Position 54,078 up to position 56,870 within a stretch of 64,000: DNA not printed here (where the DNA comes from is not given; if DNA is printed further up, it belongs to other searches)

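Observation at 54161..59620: Tandem GLUG/T9SS paralogs whose non-coding flanks are better conserved than the genes, with a 3' motif complementary to both 5' leaders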

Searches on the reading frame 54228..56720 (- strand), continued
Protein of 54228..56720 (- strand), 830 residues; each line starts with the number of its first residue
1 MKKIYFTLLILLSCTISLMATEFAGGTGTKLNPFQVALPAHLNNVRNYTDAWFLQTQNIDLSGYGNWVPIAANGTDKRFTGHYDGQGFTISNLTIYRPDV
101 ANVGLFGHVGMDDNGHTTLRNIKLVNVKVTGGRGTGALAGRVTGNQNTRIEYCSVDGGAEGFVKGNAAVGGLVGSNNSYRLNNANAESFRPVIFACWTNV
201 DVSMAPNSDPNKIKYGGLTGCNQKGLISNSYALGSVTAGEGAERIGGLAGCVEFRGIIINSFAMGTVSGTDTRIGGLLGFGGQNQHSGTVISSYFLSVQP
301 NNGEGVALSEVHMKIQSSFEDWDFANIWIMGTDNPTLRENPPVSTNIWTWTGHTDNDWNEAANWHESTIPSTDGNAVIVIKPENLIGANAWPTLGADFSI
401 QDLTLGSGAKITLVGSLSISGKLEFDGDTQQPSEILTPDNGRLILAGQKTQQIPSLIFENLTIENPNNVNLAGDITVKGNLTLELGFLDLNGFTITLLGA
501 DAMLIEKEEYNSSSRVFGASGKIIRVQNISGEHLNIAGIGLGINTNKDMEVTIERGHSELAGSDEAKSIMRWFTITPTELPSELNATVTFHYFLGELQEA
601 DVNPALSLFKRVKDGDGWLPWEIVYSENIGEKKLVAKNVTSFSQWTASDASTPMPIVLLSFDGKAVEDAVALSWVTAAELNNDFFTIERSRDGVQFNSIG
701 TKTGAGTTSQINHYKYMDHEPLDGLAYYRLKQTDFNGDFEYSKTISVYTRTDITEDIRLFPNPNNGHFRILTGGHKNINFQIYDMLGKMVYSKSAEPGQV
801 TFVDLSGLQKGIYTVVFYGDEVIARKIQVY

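Call 30: find_encoding_contigs(protein=P0046, flank=5000, max_places=2)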
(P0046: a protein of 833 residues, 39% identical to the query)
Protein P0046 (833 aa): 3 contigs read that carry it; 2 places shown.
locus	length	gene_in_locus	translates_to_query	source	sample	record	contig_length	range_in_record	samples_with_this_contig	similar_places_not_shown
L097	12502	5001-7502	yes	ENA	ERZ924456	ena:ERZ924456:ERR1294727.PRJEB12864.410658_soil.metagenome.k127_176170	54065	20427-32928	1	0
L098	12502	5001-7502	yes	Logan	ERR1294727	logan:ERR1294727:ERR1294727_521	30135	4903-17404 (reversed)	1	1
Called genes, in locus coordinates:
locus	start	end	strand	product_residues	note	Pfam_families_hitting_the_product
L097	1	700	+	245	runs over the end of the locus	PF13428:TPR_14 (faint), PF07719:TPR_2 (faint)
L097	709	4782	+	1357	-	PF13426:PAS_9, PF13426:PAS_9, PF08447:PAS_3, PF00989:PAS (weak), PF13426:PAS_9, PF00512:HisKA, PF02518:HATPase_c, PF00072:Response_reg, +3 more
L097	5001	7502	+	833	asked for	PF07581:Glug (faint), PF18962:Por_Secre_tail (weak)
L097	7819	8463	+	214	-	PF13505:OMP_b-brl (faint)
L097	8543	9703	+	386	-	PF01408:GFO_IDH_MocA, PF22725:GFO_IDH_MocA_C3, PF02894:GFO_IDH_MocA_C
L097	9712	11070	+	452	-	-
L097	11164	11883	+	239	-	PF01066:CDP-OH_P_transf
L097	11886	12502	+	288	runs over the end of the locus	PF02810:SEC-C, PF00557:Peptidase_M24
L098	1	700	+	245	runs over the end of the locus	PF13428:TPR_14 (faint), PF07719:TPR_2 (faint)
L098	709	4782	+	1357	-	PF13426:PAS_9, PF13426:PAS_9, PF08447:PAS_3, PF00989:PAS (weak), PF13426:PAS_9, PF00512:HisKA, PF02518:HATPase_c, PF00072:Response_reg, +3 more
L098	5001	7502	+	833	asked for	PF07581:Glug (faint), PF18962:Por_Secre_tail (weak)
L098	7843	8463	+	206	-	-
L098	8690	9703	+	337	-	PF01408:GFO_IDH_MocA, PF02894:GFO_IDH_MocA_C, PF22725:GFO_IDH_MocA_C3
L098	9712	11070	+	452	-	-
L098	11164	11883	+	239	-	PF01066:CDP-OH_P_transf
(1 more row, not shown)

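Call 31: find_encoding_contigs(protein=P0042, flank=5000, max_places=2)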
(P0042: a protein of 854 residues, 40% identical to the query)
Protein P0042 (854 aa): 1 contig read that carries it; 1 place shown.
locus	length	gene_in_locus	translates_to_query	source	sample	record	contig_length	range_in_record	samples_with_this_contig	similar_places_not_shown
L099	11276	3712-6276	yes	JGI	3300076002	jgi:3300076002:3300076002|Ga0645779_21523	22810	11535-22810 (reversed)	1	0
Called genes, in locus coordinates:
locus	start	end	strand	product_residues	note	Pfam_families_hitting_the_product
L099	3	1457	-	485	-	?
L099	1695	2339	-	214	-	PF01227:GTP_cyclohydroI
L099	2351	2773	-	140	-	PF01242:PTPS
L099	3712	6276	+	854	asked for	PF07581:Glug (faint), PF18962:Por_Secre_tail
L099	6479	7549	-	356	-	PF13524:Glyco_trans_1_2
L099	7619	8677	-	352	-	PF13524:Glyco_trans_1_2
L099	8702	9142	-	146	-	PF13524:Glyco_trans_1_2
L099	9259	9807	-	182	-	-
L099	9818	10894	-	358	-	PF13439:Glyco_transf_4, PF13579:Glyco_trans_4_4, PF00534:Glycos_transf_1, PF13692:Glyco_trans_1_4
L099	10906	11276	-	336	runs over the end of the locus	PF01408:GFO_IDH_MocA, PF02894:GFO_IDH_MocA_C, PF22725:GFO_IDH_MocA_C3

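Call 32: find_encoding_contigs(protein=P0032, flank=5000, max_places=2)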
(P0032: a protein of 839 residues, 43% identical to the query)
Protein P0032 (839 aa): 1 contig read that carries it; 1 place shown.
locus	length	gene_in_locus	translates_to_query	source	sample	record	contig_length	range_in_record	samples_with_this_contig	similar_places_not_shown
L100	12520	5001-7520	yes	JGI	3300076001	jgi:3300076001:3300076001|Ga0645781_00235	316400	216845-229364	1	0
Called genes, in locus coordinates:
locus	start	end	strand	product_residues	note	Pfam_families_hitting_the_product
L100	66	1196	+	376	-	PF00988:CPSase_sm_chain, PF00117:GATase, PF07722:Peptidase_C26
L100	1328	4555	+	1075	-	PF25596:CPSase_L_D1, PF02222:ATP-grasp, PF02786:CPSase_L_D2, PF07478:Dala_Dala_lig_C, PF02787:CPSase_L_D3, PF25596:CPSase_L_D1, PF02222:ATP-grasp, PF02786:CPSase_L_D2, +4 more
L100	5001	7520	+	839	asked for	PF07581:Glug (faint), PF18962:Por_Secre_tail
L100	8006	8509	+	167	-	-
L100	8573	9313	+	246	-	PF08309:LVIVD (faint)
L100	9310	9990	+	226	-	-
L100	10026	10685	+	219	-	-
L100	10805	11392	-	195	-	PF01502:PRA-CH, PF01503:PRA-PH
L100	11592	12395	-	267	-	PF00977:His_biosynth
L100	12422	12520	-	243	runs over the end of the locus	PF00977:His_biosynth, PF01884:PcrB (faint)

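Call 42: find_encoding_contigs(protein=P0027, flank=5000, max_places=2)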
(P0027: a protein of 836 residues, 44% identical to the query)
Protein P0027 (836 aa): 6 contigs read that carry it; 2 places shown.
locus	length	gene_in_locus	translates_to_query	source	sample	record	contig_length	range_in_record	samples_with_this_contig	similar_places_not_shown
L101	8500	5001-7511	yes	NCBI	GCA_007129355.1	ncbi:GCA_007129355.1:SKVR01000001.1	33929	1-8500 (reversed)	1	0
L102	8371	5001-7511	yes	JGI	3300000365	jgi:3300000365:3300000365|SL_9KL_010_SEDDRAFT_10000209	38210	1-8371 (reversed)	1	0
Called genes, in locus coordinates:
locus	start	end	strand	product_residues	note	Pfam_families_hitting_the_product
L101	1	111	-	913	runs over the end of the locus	PF18921:Cyanophycin_syn, PF08245:Mur_ligase_M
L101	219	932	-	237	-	PF03575:Peptidase_S51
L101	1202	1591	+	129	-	PF00166:Cpn10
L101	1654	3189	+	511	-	PF14134:DUF4301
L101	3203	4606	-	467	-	PF14289:DUF4369, PF17127:DUF5106 (weak), PF00578:AhpC-TSA, PF08534:Redoxin, PF13905:Thioredoxin_8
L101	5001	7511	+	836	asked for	PF07581:Glug (faint), PF18962:Por_Secre_tail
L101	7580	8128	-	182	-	PF16702:DUF5063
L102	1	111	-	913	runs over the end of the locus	PF18921:Cyanophycin_syn, PF08245:Mur_ligase_M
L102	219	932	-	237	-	PF03575:Peptidase_S51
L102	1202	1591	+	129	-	PF00166:Cpn10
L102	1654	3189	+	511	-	PF14134:DUF4301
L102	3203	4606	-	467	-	PF14289:DUF4369, PF17127:DUF5106 (weak), PF00578:AhpC-TSA, PF08534:Redoxin, PF13905:Thioredoxin_8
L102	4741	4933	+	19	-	-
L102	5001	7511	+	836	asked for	PF07581:Glug (faint), PF18962:Por_Secre_tail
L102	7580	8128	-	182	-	PF16702:DUF5063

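Call 43: find_encoding_contigs(protein=P0034, flank=5000, max_places=2)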
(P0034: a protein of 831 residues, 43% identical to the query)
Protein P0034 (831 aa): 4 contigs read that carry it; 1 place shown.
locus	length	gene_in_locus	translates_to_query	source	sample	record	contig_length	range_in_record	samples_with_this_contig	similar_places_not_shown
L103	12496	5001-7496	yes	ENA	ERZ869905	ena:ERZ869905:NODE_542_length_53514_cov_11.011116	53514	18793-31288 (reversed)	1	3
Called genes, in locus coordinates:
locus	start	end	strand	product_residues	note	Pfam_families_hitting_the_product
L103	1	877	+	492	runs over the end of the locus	PF04055:Radical_SAM, PF13353:Fer4_12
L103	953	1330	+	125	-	PF00166:Cpn10 (weak)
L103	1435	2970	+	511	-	PF14134:DUF4301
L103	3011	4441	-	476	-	PF14289:DUF4369, PF17127:DUF5106 (weak), PF00578:AhpC-TSA, PF08534:Redoxin, PF13905:Thioredoxin_8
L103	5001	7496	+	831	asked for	PF07581:Glug (weak), PF18962:Por_Secre_tail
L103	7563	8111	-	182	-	PF16702:DUF5063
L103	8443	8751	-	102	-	-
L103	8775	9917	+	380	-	-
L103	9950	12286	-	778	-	PF13174:TPR_6 (faint), PF13176:TPR_7 (faint), PF14938:SNAP (faint), PF00515:TPR_1 (faint), PF17874:TPR_MalT (weak), PF13424:TPR_12, PF17874:TPR_MalT (weak), PF13424:TPR_12, +5 more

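Call 44: find_encoding_contigs(protein=P0038, flank=5000, max_places=2)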
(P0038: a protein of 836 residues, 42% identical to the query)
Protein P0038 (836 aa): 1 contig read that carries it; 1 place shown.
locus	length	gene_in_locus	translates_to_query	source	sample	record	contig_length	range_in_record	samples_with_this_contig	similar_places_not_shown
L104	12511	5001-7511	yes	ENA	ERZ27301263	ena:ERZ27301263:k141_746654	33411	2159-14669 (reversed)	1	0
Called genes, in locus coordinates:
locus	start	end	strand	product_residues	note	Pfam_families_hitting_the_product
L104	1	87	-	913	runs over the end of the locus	PF18921:Cyanophycin_syn, PF08245:Mur_ligase_M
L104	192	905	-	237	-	PF03575:Peptidase_S51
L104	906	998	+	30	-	-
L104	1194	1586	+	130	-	PF00166:Cpn10 (weak)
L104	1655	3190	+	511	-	PF14134:DUF4301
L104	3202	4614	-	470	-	PF14289:DUF4369, PF17127:DUF5106, PF00578:AhpC-TSA, PF08534:Redoxin, PF13905:Thioredoxin_8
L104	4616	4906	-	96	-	-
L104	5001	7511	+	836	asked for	PF07581:Glug (faint), PF18962:Por_Secre_tail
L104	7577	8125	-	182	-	PF16702:DUF5063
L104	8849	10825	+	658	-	PF03382:DUF285, PF18962:Por_Secre_tail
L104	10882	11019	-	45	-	-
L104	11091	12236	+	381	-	-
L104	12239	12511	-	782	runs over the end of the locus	PF13176:TPR_7 (faint), PF13428:TPR_14 (faint), PF00515:TPR_1 (faint), PF07719:TPR_2 (faint), PF13181:TPR_8 (faint), PF13424:TPR_12, PF17874:TPR_MalT, PF13424:TPR_12, +2 more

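Call 66: search_protein_families(library=ncbifam, proteins=[window:54228-56720:-], max_evalue=0.001)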
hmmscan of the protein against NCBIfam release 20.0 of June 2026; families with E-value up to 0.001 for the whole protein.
window:54228-56720:- (830 aa): 3 families
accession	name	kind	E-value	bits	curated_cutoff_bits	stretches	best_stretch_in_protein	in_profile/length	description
TIGR04183.1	Por_Secre_tail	domain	2.2e-11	43.5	23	1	759-827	1-69/72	T9SS type A sorting domain-containing protein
NF038113.1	T9SSA_dep_M36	equivalog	8.2e-09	34.2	885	1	733-823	765-861/869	T9SS-dependent M36 family metallopeptidase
NF046017.1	ZmpA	exception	0.00016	19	3000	1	117-304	941-1119/2052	zinc metalloprotease A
